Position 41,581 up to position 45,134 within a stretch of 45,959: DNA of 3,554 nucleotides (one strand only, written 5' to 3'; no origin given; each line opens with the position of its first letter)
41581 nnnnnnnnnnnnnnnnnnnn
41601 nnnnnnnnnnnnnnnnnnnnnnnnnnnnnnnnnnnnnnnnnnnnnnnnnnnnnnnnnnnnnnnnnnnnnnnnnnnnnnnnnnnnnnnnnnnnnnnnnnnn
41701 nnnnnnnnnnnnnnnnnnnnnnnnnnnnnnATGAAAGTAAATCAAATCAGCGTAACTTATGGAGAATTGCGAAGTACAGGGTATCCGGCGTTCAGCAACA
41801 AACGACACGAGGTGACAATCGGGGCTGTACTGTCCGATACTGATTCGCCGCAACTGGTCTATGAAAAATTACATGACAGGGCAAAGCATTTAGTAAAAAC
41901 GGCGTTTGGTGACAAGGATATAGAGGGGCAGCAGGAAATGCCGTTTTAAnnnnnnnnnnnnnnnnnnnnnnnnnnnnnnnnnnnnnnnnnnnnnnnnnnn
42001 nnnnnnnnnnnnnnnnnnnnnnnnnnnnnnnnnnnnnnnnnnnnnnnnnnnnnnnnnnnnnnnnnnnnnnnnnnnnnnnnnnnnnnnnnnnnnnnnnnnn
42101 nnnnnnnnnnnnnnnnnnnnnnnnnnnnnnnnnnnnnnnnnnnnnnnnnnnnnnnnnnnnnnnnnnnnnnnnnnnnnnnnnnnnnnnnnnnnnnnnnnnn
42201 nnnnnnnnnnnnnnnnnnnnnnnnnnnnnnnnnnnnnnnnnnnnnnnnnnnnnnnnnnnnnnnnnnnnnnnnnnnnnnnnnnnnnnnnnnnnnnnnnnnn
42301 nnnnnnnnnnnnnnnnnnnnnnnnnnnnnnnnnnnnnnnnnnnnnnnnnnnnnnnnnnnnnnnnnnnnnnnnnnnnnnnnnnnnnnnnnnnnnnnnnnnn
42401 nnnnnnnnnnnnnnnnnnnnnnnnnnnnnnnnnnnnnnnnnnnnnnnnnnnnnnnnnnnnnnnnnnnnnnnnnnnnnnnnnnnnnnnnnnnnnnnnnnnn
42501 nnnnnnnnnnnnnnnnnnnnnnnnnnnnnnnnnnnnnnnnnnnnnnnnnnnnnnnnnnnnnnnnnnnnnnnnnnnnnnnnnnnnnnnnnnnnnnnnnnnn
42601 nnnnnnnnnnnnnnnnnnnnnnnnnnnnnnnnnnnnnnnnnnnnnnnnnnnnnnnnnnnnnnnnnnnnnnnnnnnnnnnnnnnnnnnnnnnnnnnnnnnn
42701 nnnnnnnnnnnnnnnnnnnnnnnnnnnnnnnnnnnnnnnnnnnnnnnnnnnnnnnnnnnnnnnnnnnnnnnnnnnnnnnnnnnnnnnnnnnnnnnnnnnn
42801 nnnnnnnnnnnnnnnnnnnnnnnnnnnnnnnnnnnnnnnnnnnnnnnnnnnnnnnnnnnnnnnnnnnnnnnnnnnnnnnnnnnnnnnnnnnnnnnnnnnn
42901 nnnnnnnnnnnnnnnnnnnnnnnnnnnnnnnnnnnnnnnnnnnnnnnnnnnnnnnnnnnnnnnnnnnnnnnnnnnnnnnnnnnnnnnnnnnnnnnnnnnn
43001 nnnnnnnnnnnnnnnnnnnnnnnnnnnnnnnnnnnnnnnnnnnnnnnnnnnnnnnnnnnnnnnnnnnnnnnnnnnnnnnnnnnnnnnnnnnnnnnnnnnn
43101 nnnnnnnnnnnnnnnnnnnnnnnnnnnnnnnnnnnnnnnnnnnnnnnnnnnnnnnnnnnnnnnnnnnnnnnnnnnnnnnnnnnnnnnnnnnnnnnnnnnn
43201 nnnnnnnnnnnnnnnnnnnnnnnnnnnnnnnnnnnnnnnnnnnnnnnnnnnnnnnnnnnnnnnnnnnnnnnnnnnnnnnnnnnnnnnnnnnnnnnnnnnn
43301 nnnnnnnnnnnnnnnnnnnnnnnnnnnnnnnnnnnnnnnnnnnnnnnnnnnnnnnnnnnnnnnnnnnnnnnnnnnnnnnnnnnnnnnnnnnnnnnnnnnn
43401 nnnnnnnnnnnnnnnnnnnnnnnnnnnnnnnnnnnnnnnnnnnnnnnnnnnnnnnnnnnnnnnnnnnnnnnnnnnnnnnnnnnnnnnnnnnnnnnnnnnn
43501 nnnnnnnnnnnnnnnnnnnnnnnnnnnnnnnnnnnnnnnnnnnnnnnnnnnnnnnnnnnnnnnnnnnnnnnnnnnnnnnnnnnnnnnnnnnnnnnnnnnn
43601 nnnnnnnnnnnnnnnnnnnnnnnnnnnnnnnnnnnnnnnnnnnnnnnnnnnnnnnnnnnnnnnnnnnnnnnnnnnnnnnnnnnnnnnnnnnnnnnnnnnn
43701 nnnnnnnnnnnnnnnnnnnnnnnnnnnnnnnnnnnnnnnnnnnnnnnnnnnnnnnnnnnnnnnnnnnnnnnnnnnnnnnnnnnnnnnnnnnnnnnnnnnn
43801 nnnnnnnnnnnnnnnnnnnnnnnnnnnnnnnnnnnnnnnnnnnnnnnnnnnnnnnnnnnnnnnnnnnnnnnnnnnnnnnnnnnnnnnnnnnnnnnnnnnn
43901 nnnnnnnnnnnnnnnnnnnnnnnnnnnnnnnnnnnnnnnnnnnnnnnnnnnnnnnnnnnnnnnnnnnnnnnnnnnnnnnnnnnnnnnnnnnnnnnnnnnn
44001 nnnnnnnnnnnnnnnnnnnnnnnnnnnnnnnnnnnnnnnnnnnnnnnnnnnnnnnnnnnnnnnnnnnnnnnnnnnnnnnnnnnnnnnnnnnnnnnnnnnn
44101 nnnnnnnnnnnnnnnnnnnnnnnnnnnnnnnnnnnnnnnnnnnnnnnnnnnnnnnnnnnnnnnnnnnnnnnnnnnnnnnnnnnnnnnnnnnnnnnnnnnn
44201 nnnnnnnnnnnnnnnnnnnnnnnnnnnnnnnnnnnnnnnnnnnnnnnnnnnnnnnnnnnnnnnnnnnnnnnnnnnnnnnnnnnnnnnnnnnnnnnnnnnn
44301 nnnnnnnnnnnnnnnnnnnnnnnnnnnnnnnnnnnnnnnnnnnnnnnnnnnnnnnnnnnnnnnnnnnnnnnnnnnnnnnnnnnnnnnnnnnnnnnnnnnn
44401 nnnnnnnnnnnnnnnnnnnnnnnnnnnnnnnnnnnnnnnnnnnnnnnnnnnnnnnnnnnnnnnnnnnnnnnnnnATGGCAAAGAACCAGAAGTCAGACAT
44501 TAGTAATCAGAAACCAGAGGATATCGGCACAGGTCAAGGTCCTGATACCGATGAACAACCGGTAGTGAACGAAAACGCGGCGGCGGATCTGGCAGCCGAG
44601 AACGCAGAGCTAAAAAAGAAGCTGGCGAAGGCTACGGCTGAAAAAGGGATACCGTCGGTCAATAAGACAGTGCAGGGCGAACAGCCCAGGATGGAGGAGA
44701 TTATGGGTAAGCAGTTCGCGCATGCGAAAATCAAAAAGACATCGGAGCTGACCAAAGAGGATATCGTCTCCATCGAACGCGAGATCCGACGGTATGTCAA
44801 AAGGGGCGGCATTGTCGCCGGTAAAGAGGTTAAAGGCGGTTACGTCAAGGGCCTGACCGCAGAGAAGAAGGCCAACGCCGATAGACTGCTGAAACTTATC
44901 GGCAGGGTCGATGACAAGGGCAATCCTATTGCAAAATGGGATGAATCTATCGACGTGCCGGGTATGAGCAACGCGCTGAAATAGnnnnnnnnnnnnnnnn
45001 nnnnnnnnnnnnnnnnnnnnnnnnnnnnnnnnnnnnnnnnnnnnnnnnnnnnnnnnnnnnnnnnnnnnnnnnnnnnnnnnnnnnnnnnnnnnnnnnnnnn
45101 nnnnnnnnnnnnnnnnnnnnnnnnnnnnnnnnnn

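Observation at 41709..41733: Junction elements physically supply stop codons, SD-like motifs and start contexts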

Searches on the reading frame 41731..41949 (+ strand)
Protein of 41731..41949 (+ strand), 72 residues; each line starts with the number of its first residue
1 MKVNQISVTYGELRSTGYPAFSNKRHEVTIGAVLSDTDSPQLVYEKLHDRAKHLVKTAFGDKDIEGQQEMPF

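Call 6: search_protein_families(library=phrogs, proteins=[window:41731-41949:+])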
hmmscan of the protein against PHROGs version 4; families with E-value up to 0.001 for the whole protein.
window:41731-41949:+ (72 aa): 0 families

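Call 33: search_protein_families(library=pfam, max_evalue=0.01, proteins=[window:41731-41949:+])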
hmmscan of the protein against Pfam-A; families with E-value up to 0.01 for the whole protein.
window:41731-41949:+ (72 aa): 0 families

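Call 34: find_homologous_proteins(query=window:41731-41946:+, max_evalue=0.001)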
Query window:41731-41946:+ (72 aa): 5 proteins with E <= 0.001 among 5 candidates.
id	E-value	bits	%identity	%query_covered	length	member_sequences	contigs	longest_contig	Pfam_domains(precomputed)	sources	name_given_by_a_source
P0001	1.6e-40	153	100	100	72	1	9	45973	-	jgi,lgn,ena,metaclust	metaclust:\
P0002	1.3e-19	87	63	100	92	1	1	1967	-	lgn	-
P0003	1.1e-17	81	56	100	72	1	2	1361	-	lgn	-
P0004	2.5e-13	67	56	85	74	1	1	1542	-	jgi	-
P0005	2.5e-8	51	47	100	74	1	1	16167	-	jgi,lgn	-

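Call 35: find_encoding_contigs(protein=P0001, flank=10000, max_places=10)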
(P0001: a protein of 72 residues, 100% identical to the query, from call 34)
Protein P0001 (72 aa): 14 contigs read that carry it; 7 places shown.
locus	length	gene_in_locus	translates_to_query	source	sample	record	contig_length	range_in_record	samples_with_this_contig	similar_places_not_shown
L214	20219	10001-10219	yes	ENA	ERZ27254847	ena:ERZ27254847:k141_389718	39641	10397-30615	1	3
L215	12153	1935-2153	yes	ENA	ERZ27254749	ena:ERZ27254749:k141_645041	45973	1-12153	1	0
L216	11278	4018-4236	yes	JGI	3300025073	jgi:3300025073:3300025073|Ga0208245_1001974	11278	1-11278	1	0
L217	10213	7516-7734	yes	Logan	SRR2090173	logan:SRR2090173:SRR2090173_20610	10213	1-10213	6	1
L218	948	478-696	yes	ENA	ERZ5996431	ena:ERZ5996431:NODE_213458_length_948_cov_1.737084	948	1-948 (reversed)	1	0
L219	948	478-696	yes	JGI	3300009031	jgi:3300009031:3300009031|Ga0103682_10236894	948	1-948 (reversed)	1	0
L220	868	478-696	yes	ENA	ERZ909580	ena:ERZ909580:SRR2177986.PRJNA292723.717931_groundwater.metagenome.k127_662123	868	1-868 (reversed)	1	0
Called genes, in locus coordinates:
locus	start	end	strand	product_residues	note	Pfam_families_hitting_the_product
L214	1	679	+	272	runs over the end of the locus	-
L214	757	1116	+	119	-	-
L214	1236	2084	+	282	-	PF00145:DNA_methylase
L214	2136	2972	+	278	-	PF13730:HTH_36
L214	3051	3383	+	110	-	-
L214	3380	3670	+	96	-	PF02810:SEC-C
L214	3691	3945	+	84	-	PF04973:NMN_transporter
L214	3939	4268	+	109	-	-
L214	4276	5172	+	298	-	PF00589:Phage_integrase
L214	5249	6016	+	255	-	PF04055:Radical_SAM (weak)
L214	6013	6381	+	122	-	-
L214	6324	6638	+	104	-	-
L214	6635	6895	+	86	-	-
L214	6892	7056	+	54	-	-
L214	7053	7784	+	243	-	-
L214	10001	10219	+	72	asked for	-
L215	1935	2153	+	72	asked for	-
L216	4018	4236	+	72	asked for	-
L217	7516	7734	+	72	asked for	-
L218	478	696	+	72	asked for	-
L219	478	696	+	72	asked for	-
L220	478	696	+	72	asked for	-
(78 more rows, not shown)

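Call 36: find_encoding_contigs(protein=P0005, flank=10000, max_places=4)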
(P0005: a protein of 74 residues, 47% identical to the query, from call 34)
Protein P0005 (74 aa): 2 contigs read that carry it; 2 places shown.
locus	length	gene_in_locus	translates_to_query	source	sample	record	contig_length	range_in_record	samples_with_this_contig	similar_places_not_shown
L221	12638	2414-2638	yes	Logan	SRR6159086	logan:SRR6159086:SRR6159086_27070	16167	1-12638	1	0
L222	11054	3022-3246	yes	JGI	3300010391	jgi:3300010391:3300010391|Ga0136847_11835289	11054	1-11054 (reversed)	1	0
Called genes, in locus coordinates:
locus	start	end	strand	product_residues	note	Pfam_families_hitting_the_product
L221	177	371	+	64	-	-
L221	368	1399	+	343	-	-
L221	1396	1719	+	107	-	-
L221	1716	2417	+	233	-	-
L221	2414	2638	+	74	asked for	-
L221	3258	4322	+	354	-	-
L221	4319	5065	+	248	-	-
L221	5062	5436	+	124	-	-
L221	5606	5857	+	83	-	-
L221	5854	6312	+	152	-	PF05866:RusA (faint)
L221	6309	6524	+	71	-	-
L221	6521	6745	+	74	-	-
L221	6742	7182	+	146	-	-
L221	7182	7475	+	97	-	PF20691:TAGT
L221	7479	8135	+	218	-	PF20691:TAGT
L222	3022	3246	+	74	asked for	-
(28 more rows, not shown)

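Call 39: find_encoding_contigs(protein=P0002, flank=3000, max_places=3)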
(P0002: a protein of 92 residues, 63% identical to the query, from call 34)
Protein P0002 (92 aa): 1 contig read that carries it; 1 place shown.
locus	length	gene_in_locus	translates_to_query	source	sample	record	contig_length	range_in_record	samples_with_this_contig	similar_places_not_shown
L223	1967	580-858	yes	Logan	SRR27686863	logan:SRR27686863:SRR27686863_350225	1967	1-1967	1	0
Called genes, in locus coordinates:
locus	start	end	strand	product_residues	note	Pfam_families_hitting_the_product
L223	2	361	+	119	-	?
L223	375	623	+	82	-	-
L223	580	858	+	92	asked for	-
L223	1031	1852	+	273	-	-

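Call 40: find_encoding_contigs(protein=P0003, flank=3000, max_places=3)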
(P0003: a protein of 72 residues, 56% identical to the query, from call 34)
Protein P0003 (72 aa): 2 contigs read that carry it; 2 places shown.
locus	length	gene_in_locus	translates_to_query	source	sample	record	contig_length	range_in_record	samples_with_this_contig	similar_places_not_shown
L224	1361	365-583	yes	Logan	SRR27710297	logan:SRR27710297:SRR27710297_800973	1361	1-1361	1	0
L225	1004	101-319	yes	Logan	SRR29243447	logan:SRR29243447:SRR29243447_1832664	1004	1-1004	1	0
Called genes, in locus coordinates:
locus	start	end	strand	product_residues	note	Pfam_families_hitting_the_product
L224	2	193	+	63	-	?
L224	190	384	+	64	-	-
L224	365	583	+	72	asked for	-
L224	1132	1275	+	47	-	-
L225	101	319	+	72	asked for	-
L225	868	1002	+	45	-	?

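Call 41: find_encoding_contigs(protein=P0004, flank=3000, max_places=3)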
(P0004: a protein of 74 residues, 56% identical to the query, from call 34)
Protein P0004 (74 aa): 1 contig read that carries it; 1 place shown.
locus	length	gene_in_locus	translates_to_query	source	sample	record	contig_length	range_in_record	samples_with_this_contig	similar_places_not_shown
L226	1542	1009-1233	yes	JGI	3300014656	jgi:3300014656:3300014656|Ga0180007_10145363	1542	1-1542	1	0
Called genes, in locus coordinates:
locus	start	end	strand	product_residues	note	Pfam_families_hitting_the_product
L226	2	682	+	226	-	?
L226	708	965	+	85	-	-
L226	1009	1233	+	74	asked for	-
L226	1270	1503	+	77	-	-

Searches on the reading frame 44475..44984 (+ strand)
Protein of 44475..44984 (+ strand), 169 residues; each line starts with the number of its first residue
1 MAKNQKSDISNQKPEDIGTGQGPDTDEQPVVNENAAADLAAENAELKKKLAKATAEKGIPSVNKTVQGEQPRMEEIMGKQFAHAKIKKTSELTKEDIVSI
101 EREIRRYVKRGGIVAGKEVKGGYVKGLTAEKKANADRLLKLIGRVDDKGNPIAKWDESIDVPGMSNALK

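Call 33: search_protein_families(library=pfam, max_evalue=0.01, proteins=[window:44475-44984:+])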
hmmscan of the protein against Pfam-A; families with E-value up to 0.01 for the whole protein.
window:44475-44984:+ (169 aa): 2 families
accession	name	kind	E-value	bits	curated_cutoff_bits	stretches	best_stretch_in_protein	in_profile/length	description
PF17258.7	DUF5324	-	0.0016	18.6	27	1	38-134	82-183/220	Family of unknown function (DUF5324)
PF21823.1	MUCL1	-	0.0087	16.6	35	0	13-67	21-76/85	Mucin-like protein 1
